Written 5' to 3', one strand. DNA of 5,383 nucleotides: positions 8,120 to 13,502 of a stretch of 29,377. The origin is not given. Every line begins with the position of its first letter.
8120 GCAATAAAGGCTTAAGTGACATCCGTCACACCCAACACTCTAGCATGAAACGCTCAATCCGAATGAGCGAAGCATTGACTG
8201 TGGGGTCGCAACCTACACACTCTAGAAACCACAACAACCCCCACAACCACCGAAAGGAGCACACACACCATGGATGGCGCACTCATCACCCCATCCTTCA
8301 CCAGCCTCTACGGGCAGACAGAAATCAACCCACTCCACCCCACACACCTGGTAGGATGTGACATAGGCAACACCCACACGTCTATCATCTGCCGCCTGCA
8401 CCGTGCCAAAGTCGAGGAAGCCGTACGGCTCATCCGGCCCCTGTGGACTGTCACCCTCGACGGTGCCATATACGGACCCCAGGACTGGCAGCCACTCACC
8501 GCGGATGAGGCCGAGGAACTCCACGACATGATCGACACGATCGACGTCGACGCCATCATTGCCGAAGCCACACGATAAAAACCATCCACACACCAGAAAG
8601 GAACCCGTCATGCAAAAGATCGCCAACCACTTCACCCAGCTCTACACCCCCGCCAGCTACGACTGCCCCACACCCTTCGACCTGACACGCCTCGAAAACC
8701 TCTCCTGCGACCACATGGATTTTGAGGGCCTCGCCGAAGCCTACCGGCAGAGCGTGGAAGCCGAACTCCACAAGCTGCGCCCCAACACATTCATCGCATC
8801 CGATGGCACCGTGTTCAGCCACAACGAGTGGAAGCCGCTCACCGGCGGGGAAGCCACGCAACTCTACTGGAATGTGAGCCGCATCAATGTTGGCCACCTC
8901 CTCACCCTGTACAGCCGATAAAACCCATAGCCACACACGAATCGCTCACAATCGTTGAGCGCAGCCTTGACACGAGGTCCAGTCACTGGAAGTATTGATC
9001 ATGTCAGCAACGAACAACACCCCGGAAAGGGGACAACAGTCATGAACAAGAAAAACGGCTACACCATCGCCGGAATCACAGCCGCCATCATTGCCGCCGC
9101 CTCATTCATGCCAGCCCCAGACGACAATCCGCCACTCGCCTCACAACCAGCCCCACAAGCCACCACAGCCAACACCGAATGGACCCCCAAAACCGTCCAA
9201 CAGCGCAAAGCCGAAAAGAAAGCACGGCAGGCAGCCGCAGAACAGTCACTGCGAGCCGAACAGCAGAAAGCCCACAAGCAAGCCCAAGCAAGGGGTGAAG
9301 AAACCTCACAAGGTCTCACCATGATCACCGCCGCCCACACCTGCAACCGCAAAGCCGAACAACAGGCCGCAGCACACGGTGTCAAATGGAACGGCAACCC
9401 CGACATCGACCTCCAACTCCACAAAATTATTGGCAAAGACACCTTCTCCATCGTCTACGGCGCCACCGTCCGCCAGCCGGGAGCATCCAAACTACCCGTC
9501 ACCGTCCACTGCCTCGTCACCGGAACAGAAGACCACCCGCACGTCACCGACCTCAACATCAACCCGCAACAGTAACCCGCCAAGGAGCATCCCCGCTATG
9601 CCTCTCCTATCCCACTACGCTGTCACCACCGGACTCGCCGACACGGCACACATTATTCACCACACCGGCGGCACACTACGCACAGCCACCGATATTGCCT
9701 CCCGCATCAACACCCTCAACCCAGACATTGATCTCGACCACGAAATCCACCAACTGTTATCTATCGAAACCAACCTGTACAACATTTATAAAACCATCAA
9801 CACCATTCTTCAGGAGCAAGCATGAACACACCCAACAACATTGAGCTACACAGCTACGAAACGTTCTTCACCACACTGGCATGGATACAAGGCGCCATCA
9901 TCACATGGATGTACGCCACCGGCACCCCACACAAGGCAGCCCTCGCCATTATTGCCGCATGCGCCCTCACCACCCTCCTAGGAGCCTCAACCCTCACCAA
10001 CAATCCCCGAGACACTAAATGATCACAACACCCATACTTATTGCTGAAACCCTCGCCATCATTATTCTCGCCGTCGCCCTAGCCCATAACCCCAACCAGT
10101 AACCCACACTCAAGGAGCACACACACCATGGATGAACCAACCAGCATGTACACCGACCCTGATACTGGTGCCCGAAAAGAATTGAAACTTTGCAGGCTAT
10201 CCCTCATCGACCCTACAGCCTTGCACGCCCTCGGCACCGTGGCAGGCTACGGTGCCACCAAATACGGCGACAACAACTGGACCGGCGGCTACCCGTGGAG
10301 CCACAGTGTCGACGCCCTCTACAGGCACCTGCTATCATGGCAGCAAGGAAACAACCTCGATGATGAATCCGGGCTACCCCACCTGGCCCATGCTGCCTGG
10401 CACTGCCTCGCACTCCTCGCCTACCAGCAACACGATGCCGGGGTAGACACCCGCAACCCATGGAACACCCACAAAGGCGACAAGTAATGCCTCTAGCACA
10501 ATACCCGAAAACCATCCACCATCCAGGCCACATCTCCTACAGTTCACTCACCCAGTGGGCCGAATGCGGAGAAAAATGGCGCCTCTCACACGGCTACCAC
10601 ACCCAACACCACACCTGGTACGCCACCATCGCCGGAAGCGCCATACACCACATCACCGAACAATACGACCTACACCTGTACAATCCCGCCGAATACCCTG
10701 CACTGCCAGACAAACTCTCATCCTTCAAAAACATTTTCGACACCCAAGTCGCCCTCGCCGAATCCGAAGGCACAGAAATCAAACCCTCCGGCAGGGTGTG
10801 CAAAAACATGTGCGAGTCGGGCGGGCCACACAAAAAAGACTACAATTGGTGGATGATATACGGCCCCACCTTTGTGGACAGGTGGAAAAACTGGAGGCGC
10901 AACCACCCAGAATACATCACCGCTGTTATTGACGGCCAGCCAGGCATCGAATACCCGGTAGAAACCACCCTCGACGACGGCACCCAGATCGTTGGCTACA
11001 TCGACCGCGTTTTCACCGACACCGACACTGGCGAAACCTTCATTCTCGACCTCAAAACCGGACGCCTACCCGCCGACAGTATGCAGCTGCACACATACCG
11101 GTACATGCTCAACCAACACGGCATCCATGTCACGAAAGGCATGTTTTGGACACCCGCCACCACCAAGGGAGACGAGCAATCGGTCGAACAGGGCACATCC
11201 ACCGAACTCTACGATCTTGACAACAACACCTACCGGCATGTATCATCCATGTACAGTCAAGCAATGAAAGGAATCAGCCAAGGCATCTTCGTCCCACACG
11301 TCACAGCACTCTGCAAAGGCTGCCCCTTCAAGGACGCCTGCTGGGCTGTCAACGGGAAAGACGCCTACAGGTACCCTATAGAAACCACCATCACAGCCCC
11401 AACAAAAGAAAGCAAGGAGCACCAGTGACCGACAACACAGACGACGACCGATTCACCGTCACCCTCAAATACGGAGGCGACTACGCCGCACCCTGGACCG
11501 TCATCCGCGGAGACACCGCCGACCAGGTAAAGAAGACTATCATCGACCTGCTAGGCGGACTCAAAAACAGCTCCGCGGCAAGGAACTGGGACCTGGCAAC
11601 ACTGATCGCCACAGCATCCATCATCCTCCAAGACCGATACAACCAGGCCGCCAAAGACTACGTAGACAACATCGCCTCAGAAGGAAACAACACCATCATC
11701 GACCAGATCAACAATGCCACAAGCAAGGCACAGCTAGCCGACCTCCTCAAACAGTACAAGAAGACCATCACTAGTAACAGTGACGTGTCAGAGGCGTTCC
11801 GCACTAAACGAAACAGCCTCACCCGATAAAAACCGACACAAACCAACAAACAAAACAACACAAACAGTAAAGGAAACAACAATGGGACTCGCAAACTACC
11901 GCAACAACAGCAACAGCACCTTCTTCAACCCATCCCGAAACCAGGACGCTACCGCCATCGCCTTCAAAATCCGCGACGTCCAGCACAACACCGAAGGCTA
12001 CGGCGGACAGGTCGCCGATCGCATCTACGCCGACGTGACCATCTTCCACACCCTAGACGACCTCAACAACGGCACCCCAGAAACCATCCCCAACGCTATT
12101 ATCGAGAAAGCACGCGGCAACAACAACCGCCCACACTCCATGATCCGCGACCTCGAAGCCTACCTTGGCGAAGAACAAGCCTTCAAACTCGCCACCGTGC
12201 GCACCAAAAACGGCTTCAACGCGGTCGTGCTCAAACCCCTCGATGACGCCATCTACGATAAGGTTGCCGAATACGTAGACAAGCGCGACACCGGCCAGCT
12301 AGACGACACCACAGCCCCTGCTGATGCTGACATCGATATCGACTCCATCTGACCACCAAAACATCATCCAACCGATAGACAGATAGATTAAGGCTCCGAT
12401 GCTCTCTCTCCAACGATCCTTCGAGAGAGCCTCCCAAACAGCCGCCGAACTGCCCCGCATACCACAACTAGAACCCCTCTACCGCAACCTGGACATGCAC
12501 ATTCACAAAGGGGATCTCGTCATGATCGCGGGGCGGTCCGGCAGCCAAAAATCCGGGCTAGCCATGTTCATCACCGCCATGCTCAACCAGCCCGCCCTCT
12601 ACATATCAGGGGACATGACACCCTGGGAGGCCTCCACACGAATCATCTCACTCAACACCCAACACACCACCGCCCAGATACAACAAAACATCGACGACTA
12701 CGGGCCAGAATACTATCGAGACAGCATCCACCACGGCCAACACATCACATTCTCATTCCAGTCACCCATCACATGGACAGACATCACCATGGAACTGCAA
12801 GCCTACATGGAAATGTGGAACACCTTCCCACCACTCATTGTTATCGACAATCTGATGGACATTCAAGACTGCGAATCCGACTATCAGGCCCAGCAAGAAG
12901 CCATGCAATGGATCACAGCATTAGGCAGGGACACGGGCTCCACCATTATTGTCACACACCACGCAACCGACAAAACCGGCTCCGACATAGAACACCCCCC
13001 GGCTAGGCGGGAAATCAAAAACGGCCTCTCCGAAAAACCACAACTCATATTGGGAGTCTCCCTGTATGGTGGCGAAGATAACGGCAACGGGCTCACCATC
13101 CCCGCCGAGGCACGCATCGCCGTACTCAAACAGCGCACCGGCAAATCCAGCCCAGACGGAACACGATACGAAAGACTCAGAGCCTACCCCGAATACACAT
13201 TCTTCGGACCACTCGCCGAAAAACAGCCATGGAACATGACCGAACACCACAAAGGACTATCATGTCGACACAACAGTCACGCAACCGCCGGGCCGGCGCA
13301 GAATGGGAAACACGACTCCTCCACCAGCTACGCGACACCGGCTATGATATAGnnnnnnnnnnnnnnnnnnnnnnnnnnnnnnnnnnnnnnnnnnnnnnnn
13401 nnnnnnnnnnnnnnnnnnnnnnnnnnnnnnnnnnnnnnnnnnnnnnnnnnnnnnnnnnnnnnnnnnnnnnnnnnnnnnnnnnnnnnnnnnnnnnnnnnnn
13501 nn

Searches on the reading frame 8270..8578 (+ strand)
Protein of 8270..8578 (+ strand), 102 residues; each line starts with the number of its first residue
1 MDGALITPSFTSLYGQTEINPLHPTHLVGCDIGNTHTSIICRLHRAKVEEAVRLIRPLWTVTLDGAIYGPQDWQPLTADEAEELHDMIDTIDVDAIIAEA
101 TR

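Call 31: search_protein_families(library=pfam, proteins=[window:8270-8578:+], max_evalue=0.01)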
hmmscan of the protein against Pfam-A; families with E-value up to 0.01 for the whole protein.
window:8270-8578:+ (102 aa): 0 families

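Call 69: search_protein_families(library=phrogs, proteins=[window:8270-8578:+], max_evalue=0.001)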
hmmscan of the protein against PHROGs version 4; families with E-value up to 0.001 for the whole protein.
window:8270-8578:+ (102 aa): 1 family
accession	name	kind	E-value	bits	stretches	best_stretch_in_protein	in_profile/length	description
phrog_919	-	unknown function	1.4e-47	163.2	1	1-102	15-116/257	-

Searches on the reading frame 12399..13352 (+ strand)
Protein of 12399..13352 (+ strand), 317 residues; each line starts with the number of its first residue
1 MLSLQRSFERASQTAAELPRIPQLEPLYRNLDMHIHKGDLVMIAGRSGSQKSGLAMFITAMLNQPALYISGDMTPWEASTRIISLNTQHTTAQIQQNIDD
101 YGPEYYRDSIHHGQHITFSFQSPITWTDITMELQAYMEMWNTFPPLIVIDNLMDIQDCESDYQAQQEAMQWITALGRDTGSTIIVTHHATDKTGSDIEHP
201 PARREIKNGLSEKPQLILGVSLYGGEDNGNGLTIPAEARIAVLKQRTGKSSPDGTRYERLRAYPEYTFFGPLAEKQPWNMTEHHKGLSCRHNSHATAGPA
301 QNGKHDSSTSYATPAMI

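Call 31: search_protein_families(library=pfam, proteins=[window:12399-13352:+], max_evalue=0.01)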
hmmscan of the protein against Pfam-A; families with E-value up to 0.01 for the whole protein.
window:12399-13352:+ (317 aa): 4 families
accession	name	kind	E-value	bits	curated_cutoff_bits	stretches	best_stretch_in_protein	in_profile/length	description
PF13481.12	AAA_25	-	6e-07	29.7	27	1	12-190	9-191/195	AAA domain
PF03796.21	DnaB_C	-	4.2e-06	26.8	27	1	35-184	16-173/255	DnaB-like helicase C terminal domain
PF00005.33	ABC_tran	-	0.00025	22.1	25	1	29-95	2-73/137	ABC transporter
PF06745.19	ATPase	-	0.00067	19.5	26.6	1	35-195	16-174/231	KaiC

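Call 57: search_dna_similar(query=window:12399-13352:+, collection=phages, mode=protein, rows=spread, max_rows=40, max_evalue=0.00001)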
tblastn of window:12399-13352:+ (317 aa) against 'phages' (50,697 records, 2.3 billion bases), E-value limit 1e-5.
Records with a match: 1160; places in all: 1160; records where one place covers at least 80% of the query: 752.
Best place of each record, by identity: >=99% 12; 95-99% 104; 90-95% 110; 80-90% 6; 60-80% 1; <60% 927.
By first word of the organism name: Mycobacterium 641; Streptomyces 206; Propionibacterium 188; Cutibacterium 45; Rhodococcus 45; Gordonia 28; Fromanvirus 4; Caudovirales 2; Thermobifida 1.
By host as written in the record: Mycobacterium smegmatis mc2 155 468; Propionibacterium acnes 98; Mycobacterium smegmatis mc#155 73; Cutibacterium acnes 49; Streptomyces griseus ATCC 10137 40; Rhodococcus erythropolis RIA 643 37; Propionibacterium acnes ATCC 6919 36; Mycobacterium smegmatis mc2155 36; and 72 more.
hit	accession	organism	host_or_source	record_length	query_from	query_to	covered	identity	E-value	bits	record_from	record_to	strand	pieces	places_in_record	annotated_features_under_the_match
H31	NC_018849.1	Propionibacterium phage P105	Cutibacterium acnes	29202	1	317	100%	99.4%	0e+0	658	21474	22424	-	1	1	33: DnaB-like replicative helicase | 32: hypothetical protein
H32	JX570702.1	Propionibacterium phage PHL111M01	Propionibacterium acnes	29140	1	317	100%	98.1%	0e+0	650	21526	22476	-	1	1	putative DNA helicase | hypothetical protein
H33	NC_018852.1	Propionibacterium phage P100D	Cutibacterium acnes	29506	1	317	100%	96.5%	0e+0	637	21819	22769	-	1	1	33: DnaB-like replicative helicase | 32: hypothetical protein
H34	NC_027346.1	Propionibacterium phage PHL171M01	Propionibacterium acnes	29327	1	317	100%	95.6%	0e+0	625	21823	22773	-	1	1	DnaB-like replicative helicase | hypothetical protein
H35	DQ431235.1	Propionibacterium phage PA6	-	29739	1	317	100%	94.6%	0e+0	629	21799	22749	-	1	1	gp34 | gp33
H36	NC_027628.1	Propionibacterium phage Lauchelly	Propionibacterium acnes ATCC 6919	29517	1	317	100%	94.3%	0e+0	622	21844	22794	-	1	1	DnaB-like replicative helicase | holliday junction resolvase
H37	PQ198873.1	Cutibacterium phage CAP 9-2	Cutibacterium acnes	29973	1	317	100%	93.1%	0e+0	594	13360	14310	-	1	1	putative DNA helicase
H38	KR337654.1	Propionibacterium phage Ouroboros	Propionibacterium acnes ATCC 6919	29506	1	317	100%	91.5%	0e+0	601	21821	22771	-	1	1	DNA helicase | holliday junction resolvase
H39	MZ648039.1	Streptomyces phage RedBear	Streptomyces lividans JI 1326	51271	1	272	86%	42.2%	1e-58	208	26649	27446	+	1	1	36: DnaB-like dsDNA helicase | 35: deoxycytidylate deaminase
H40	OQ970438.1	Streptomyces phage Vanseggelen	Streptomyces coelicolor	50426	1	272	86%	41.9%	2e-59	211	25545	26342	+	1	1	DnaB-like replicative helicase | dCMP deaminase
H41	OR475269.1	Streptomyces phage BarryBee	Streptomyces lividans JI 1326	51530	1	272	86%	41.9%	4e-58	207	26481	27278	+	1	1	38: DnaB-like dsDNA helicase | 37: deoxycytidylate deaminase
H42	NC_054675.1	Streptomyces phage Saftant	Streptomyces griseofuscus ATCC 23916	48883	1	272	86%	41.5%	8e-59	209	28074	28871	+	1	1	36: DnaB-like replicative helicase | 35: dCMP deaminase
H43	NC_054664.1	Streptomyces phage Amethyst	Streptomyces xanthochromogenes NRRL ...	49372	1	276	87%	40.6%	3e-57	204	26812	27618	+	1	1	DnaB-like replicative helicase | dCMP deaminase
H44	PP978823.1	Streptomyces phage Paolo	Streptomyces baarnensis NRRL B-2842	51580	1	269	85%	40.5%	1e-56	202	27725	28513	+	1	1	38: DnaB-like dsDNA helicase | 37: deoxycytidylate deaminase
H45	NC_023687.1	Mycobacterium phage Bruns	Mycobacterium smegmatis mc2 155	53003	1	261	82%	26.9%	2e-17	89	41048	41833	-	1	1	65: DnaB-like helicase | 66: hypothetical protein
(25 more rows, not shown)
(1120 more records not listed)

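Call 58: search_dna_similar(query=window:12399-13352:+, collection=phages, mode=protein, rows=spread, max_rows=30, max_evalue=1e-80)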
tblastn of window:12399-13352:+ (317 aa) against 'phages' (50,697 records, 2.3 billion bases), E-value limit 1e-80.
Records with a match: 233; places in all: 233; records where one place covers at least 80% of the query: 233.
Best place of each record, by identity: >=99% 12; 95-99% 110; 90-95% 110; 60-80% 1.
By first word of the organism name: Propionibacterium 188; Cutibacterium 45.
By host as written in the record: Propionibacterium acnes 98; Cutibacterium acnes 49; Propionibacterium acnes ATCC 6919 36; Cutibacterium acnes ATCC 6919 18; - 6; Propionibacterium acnes#ATCC 6919 5; Cutibacterium acnes 05-A-026 4; Cutibacterium acnes 02-A-018 3; and 11 more.
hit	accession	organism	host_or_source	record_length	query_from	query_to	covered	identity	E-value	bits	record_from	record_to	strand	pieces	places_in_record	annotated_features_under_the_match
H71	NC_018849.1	Propionibacterium phage P105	Cutibacterium acnes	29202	1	317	100%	99.4%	0e+0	658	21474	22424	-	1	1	33: DnaB-like replicative helicase | 32: hypothetical protein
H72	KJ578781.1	Propionibacterium phage PHL141N00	Propionibacterium acnes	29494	1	317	100%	99.1%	0e+0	655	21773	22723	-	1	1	putative DNA helicase | hypothetical protein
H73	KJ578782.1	Propionibacterium phage PHL150M00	Propionibacterium acnes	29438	1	317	100%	98.7%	0e+0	653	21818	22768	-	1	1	putative DNA helicase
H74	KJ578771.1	Propionibacterium phage PHL082M04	Propionibacterium acnes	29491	1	317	100%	98.4%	0e+0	654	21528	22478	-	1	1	putative DNA helicase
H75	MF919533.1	Propionibacterium phage Supernova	Propionibacterium acnes ATCC 6919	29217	1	317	100%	97.8%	0e+0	648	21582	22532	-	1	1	DnaB-like dsDNA helicase | holliday junction resolvase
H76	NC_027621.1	Propionibacterium phage Wizzo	Propionibacterium acnes ATCC 6919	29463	1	317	100%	97.2%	0e+0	645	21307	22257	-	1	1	DnaB-like replicative helicase | holliday junction resolvase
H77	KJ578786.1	Propionibacterium phage PHL163M00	Propionibacterium acnes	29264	1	317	100%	96.5%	0e+0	643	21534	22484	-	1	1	putative DNA helicase | hypothetical protein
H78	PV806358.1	Cutibacterium phage vB_CacS_YGP1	Cutibacterium acnes ATCC 6919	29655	1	317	100%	96.5%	0e+0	642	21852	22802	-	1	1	hypothetical protein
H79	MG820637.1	Propionibacterium phage pa63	Cutibacterium acnes 06-0893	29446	1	317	100%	96.2%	0e+0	637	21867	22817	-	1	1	hypothetical protein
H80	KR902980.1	Propionibacterium phage PAC3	Propionibacterium acnes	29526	1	317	100%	95.9%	0e+0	629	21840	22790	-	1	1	putative DNA helicase | hypothetical protein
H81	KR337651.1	Propionibacterium phage Attacne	Propionibacterium acnes ATCC 6919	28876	1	317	100%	95.6%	0e+0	635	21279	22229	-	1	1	DNA helicase | holliday junction resolvase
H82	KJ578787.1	Propionibacterium phage PHL171M01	Propionibacterium acnes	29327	1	317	100%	95.6%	0e+0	625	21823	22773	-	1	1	putative DNA helicase | hypothetical protein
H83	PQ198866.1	Cutibacterium phage CAP 12-2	Cutibacterium acnes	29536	1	317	100%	95.3%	0e+0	629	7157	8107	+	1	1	putative DNA helicase | Holliday junction resolvase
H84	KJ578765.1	Propionibacterium phage PHL067M01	Propionibacterium acnes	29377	1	317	100%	95.0%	0e+0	625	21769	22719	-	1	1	putative DNA helicase | hypothetical protein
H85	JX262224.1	Propionibacterium phage ATCC29399B_T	Cutibacterium acnes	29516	1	317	100%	95.0%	0e+0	608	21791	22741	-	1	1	33: DnaB-like dsDNA helicase | 32: hypothetical protein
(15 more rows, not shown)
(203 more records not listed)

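Call 67: find_related_loci(query=A2, collection=genome_contigs, flank=10000)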
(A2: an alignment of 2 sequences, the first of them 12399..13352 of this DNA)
Query A2 (317 aa) in genome_contigs; peptide patterns used: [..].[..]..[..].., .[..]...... (x = any residue, [..] = any of these).
25 stretches matched a pattern, but none encodes a relative of the query by tblastn (E <= 1e-3).
